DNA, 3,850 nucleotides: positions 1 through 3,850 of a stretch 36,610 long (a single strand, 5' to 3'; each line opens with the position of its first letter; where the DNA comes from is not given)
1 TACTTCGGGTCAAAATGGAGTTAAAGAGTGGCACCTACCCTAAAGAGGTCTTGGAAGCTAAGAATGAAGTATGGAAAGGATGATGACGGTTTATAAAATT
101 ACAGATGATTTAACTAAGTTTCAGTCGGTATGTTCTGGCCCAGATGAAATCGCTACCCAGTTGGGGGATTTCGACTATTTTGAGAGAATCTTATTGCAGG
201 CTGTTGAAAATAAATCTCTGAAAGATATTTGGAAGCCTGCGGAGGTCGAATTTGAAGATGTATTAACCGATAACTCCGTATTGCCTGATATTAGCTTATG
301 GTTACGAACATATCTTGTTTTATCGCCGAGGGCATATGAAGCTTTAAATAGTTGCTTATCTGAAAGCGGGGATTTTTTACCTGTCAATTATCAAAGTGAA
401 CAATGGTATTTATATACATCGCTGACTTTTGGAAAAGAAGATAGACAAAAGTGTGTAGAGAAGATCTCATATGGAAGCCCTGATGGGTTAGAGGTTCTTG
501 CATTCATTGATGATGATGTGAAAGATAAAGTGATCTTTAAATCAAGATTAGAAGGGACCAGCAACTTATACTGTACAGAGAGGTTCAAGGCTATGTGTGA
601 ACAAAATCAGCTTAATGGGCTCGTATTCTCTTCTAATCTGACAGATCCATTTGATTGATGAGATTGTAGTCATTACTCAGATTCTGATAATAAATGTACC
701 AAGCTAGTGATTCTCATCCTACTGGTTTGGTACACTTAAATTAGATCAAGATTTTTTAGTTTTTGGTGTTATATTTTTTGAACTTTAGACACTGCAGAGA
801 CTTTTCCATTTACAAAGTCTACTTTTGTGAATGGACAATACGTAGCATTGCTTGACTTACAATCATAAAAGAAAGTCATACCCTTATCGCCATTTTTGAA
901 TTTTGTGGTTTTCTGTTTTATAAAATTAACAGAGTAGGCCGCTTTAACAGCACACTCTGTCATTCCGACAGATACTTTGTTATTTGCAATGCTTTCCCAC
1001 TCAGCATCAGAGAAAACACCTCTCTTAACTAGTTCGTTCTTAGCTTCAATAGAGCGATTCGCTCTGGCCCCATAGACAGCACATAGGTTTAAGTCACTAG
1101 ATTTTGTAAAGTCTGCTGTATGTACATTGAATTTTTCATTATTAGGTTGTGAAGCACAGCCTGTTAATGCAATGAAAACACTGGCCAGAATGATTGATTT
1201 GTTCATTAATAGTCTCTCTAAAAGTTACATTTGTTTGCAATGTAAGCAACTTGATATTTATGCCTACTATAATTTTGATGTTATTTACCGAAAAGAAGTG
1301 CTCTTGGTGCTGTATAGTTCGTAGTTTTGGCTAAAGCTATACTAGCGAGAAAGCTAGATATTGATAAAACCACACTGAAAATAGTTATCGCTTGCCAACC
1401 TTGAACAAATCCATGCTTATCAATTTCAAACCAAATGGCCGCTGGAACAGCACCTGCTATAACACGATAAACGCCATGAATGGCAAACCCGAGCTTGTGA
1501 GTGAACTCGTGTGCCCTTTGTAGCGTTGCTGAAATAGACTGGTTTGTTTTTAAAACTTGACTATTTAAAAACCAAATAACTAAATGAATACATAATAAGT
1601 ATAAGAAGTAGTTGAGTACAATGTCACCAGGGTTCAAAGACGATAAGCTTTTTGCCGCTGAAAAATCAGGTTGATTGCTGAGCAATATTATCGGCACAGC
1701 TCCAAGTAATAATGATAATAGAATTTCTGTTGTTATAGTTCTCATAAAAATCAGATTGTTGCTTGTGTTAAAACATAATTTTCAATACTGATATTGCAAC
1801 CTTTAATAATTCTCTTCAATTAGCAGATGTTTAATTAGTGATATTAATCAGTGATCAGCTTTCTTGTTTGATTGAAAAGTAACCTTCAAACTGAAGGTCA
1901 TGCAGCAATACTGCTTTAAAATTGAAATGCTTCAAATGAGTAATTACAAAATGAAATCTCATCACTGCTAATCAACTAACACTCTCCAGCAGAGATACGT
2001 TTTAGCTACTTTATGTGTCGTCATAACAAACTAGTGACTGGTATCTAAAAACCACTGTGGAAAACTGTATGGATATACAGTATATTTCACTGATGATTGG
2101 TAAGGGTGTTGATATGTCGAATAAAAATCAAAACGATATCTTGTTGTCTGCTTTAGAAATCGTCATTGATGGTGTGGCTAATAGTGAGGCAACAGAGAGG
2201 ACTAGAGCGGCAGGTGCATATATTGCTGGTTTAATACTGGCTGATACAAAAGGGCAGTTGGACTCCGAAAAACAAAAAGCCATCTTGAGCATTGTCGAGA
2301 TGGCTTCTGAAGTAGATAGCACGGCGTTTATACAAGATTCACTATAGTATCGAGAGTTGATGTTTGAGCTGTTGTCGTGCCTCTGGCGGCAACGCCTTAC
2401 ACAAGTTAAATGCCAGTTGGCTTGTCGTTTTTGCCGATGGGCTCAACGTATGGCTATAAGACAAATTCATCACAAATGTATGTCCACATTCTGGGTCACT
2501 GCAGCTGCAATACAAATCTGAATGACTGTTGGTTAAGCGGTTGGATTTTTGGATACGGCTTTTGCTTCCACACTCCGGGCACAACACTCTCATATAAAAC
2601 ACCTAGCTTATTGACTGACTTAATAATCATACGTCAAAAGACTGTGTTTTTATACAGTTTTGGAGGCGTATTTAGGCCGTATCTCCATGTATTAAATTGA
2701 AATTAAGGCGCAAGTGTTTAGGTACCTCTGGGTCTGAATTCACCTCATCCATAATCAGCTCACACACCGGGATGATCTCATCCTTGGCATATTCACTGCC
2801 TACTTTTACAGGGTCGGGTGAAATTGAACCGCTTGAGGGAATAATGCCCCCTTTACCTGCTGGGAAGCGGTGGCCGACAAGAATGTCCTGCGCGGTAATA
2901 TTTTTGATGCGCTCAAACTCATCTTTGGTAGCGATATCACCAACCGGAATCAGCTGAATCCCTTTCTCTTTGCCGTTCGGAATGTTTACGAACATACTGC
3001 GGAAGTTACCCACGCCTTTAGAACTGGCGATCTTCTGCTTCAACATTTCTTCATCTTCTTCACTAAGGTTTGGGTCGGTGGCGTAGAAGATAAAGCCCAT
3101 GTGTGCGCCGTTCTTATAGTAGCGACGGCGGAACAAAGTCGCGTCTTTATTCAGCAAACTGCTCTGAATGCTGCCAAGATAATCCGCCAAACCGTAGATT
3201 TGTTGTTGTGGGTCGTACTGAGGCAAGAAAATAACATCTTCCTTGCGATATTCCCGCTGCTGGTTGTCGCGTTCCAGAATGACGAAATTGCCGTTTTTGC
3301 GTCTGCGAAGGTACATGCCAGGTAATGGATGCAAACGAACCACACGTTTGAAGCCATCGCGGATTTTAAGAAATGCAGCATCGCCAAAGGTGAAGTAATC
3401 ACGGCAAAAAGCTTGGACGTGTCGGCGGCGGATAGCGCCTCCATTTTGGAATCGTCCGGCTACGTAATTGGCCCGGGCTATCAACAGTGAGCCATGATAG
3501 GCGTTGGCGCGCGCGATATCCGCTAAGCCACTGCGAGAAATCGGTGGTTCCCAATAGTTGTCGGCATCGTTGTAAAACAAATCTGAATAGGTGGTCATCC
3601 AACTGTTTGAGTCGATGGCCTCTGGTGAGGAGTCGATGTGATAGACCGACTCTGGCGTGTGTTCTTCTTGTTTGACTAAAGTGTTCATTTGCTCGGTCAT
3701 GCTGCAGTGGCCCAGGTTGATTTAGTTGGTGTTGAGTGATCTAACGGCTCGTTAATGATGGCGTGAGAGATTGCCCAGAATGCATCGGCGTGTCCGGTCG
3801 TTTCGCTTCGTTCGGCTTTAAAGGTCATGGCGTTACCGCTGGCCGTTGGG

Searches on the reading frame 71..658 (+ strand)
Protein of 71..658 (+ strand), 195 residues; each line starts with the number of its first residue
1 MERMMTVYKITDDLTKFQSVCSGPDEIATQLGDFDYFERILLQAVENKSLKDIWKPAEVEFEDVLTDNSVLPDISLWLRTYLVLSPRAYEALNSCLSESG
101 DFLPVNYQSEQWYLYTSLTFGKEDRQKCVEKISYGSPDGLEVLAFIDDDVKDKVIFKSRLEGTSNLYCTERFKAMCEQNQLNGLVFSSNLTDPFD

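Call 70: search_protein_families(library=phrogs, proteins=[window:71-658:+], max_evalue=0.001)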
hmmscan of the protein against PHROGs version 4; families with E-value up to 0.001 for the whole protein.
window:71-658:+ (195 aa): 2 families
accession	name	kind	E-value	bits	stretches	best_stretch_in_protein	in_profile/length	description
phrog_17602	-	unknown function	6.9e-34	118.1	1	5-191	2-187/190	-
phrog_11964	-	unknown function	6.1e-06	26.9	1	45-186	39-186/192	-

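Call 107: search_protein_families(library=pfam, proteins=[window:71-658:+], max_evalue=0.01)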
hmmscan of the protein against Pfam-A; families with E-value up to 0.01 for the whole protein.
window:71-658:+ (195 aa): 0 families

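Call 108: search_protein_families(library=padloc, proteins=[window:71-658:+], max_evalue=0.01)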
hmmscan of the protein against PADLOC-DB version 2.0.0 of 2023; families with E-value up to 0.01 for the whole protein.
window:71-658:+ (195 aa): 0 families

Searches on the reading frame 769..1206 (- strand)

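Call 70: search_protein_families(library=phrogs, proteins=[window:769-1206:-], max_evalue=0.001)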
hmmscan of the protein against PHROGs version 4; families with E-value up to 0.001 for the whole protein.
window:769-1206:- (145 aa): 0 families

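Call 107: search_protein_families(library=pfam, proteins=[window:769-1206:-], max_evalue=0.01)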
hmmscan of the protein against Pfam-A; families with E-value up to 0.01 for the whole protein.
window:769-1206:- (145 aa): 1 family
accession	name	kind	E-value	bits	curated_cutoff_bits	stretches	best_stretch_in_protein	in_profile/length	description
PF16305.10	DUF4947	-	0.0017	18.9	25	1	22-133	52-161/169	Domain of unknown function (DUF4947)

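Call 108: search_protein_families(library=padloc, proteins=[window:769-1206:-], max_evalue=0.01)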
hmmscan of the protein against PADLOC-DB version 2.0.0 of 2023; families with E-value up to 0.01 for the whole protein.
window:769-1206:- (145 aa): 0 families

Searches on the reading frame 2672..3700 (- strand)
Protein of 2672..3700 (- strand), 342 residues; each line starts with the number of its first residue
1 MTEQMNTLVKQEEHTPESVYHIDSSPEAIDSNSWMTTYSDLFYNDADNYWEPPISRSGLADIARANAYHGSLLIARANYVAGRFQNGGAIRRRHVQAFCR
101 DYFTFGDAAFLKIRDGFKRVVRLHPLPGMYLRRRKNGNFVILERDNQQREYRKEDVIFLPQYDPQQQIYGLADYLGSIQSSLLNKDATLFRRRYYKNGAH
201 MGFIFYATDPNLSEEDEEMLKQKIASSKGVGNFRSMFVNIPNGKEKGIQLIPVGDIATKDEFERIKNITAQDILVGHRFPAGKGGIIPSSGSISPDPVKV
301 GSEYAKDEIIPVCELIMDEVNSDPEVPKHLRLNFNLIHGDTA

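Call 107: search_protein_families(library=pfam, proteins=[window:2672-3700:-], max_evalue=0.01)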
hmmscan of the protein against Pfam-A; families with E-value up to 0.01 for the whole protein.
window:2672-3700:- (342 aa): 1 family
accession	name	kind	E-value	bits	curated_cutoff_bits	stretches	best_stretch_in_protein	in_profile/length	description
PF04860.17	Phage_portal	-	1.9e-09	37.6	39.1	1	95-323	55-275/321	Phage portal protein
